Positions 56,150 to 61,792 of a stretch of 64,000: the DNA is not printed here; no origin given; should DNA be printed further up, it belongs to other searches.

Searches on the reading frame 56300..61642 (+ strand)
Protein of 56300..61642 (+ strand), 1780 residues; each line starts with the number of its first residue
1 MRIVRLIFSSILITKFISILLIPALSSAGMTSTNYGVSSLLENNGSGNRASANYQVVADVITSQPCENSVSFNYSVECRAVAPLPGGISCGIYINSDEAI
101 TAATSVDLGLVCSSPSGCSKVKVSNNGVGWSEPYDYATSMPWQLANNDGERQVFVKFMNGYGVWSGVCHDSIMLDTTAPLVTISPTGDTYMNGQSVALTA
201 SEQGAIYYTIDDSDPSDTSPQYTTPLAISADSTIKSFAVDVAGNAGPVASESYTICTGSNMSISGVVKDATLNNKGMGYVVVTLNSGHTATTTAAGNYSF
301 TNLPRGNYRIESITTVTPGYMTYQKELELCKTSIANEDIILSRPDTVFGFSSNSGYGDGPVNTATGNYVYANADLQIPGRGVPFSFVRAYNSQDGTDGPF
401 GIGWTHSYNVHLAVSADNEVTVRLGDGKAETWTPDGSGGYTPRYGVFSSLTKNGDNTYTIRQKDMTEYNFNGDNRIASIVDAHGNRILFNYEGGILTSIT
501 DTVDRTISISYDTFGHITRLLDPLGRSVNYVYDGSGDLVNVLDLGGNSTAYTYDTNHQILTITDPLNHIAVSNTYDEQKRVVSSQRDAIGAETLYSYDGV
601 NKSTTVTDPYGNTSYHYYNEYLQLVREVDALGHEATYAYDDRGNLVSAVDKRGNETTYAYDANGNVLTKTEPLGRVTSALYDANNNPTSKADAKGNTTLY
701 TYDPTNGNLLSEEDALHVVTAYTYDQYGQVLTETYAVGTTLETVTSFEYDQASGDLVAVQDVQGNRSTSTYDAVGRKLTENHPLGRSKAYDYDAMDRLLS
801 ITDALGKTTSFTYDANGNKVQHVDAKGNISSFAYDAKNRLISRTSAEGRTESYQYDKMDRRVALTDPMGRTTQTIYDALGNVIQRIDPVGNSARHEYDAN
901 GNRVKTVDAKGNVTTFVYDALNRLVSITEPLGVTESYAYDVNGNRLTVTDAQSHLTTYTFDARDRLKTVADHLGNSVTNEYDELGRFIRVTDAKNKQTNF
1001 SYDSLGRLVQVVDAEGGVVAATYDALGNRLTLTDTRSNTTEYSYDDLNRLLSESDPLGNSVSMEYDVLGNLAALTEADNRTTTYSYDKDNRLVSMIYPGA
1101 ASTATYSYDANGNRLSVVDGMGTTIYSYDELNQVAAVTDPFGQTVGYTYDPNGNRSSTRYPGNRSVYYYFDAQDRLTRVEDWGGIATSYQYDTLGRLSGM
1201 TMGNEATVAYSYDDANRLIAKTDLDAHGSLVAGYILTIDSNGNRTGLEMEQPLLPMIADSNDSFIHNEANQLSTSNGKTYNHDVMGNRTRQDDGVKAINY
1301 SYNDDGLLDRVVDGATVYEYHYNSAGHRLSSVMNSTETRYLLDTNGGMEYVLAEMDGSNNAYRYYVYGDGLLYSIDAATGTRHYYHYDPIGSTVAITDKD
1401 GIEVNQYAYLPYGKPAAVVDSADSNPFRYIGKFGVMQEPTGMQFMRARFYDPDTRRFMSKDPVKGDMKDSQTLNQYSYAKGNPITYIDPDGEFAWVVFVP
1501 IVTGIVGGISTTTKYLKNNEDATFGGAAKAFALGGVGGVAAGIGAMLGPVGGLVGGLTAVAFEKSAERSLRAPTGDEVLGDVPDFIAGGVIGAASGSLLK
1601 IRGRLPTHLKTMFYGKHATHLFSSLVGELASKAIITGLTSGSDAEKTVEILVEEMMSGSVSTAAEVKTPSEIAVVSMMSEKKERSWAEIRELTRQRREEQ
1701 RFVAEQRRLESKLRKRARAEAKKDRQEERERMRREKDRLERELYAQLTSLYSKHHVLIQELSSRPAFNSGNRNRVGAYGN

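Call 82: search_protein_families(library=pfam, proteins=[window:56300-61642:+], max_evalue=0.001)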
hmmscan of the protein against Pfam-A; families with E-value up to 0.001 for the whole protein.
window:56300-61642:+ (1780 aa): 7 families
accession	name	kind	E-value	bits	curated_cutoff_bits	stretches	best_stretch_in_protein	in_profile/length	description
PF05593.20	RHS_repeat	-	1.8e-129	420.6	22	19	897-934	1-38/38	RHS Repeat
PF20148.4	DUF6531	-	6.9e-22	78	24.1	1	359-431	2-73/74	Domain of unknown function (DUF6531)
PF13290.12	CHB_HEX_C_1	-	3.7e-15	56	22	1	185-249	1-66/67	Chitobiase/beta-hexosaminidase C-terminal domain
PF13287.12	Fn3_assoc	-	1.4e-14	54.4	23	1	196-253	1-59/59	Fn3 associated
PF13620.12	CarboxypepD_reg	-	9.2e-08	32.8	32.3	1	262-324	1-63/82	Carboxypeptidase regulatory-like domain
PF13715.12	CarbopepD_reg_2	-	0.00018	21.9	32.2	1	263-336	1-71/88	CarboxypepD_reg-like domain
PF17210.9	SdrD_B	-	0.00056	20.5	29.7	1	274-320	21-70/112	SdrD B-like domain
